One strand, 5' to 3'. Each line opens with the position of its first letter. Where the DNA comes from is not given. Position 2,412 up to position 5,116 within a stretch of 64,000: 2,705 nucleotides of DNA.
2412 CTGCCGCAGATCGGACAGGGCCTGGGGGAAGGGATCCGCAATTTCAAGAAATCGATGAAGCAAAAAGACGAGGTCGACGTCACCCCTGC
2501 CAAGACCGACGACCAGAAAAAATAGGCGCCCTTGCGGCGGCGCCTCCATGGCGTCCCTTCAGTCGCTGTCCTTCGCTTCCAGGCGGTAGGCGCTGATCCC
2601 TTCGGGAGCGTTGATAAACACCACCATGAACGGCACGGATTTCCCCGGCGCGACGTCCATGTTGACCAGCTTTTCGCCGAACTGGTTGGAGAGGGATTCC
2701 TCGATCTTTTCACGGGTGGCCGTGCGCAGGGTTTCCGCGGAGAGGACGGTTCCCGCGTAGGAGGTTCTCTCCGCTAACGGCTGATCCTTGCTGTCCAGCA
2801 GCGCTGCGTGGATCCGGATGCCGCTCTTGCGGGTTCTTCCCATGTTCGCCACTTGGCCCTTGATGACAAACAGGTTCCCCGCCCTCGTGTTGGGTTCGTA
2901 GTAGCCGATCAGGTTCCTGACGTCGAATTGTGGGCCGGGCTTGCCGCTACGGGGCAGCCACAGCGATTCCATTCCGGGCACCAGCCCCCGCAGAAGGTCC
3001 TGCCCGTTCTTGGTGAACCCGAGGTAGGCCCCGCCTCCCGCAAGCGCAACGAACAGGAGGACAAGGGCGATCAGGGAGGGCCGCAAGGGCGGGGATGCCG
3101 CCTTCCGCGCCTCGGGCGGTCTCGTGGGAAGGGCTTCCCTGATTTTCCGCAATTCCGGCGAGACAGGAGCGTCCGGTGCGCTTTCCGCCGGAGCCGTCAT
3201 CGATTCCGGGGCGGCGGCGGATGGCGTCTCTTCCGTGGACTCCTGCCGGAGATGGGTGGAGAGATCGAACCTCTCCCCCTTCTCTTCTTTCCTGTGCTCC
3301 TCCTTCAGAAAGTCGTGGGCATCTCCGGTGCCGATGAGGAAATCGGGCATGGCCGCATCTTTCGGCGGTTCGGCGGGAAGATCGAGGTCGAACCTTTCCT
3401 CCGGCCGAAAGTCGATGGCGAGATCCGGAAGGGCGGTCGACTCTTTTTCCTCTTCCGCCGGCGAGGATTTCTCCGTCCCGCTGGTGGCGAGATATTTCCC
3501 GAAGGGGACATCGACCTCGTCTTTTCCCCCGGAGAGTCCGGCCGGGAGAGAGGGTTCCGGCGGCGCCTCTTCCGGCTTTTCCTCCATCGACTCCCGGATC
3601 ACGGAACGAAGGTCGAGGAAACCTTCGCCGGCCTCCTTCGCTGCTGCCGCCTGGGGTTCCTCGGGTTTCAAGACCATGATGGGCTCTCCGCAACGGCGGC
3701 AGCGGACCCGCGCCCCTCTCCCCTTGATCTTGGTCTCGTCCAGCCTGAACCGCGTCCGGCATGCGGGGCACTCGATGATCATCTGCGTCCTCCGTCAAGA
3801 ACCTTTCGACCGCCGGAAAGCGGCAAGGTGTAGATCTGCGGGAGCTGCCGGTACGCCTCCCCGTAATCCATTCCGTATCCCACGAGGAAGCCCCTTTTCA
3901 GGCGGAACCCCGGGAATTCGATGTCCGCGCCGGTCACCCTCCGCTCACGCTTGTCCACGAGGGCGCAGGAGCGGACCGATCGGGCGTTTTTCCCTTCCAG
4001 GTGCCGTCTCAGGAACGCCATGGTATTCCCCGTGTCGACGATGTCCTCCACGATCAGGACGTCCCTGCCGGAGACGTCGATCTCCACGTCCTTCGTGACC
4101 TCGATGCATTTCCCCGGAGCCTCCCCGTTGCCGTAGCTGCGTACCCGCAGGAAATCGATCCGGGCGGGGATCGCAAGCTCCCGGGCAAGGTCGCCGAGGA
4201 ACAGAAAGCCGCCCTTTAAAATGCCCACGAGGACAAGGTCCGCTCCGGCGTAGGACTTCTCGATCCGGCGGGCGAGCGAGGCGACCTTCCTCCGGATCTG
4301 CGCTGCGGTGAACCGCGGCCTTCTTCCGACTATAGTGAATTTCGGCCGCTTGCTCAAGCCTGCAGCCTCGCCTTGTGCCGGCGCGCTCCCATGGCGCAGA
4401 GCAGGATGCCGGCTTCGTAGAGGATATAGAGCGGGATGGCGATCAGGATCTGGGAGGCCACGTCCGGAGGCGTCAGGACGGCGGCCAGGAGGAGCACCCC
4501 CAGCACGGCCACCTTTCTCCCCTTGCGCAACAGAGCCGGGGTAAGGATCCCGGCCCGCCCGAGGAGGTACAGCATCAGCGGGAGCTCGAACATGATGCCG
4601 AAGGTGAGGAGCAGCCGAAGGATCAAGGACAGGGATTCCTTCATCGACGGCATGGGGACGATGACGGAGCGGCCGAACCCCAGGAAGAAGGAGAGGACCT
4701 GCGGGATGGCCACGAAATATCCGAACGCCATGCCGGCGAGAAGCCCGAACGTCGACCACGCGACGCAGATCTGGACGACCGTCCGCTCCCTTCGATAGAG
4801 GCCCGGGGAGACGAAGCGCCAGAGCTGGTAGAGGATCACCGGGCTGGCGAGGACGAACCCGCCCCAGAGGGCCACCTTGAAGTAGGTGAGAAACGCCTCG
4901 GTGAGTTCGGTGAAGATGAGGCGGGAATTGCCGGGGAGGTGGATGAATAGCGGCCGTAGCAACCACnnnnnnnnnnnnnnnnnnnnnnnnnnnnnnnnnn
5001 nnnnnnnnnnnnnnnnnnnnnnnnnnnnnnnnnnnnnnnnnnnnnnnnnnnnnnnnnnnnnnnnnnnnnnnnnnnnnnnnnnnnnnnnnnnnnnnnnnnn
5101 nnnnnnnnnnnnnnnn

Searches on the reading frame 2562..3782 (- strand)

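Call 37: search_protein_families(library=pfam, proteins=[window:2562-3782:-], max_evalue=0.001)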
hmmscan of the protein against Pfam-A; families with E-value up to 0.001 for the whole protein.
window:2562-3782:- (407 aa): 3 families
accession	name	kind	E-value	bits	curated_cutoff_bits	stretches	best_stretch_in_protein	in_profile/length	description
PF13717.11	Zn_ribbon_4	-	1.1e-12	48.1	30.3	1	1-34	1-34/36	zinc-ribbon domain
PF13719.11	Zn_ribbon_5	-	5.9e-12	45.6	29.3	1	1-33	1-33/37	zinc-ribbon domain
PF11906.13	DUF3426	-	2.2e-11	44.5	27.7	1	240-402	2-146/147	Protein of unknown function (DUF3426)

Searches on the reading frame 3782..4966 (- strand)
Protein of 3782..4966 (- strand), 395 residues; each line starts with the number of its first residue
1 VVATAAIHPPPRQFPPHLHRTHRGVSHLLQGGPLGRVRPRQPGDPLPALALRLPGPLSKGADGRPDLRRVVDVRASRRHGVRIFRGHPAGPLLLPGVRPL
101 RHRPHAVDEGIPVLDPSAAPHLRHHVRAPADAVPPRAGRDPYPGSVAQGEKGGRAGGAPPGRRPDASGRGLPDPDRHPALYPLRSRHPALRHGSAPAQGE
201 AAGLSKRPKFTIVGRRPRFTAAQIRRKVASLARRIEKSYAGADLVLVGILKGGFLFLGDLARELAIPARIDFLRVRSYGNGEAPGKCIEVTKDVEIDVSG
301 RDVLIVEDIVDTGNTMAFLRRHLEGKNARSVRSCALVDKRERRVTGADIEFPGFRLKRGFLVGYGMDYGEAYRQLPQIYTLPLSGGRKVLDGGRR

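Call 37: search_protein_families(library=pfam, proteins=[window:3782-4966:-], max_evalue=0.001)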
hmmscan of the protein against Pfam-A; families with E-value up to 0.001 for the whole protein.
window:3782-4966:- (395 aa): 1 family
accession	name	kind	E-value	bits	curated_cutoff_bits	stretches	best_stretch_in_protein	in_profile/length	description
PF00156.33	Pribosyltran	-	2.1e-26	92.6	26.3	1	223-368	10-157/158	Phosphoribosyl transferase domain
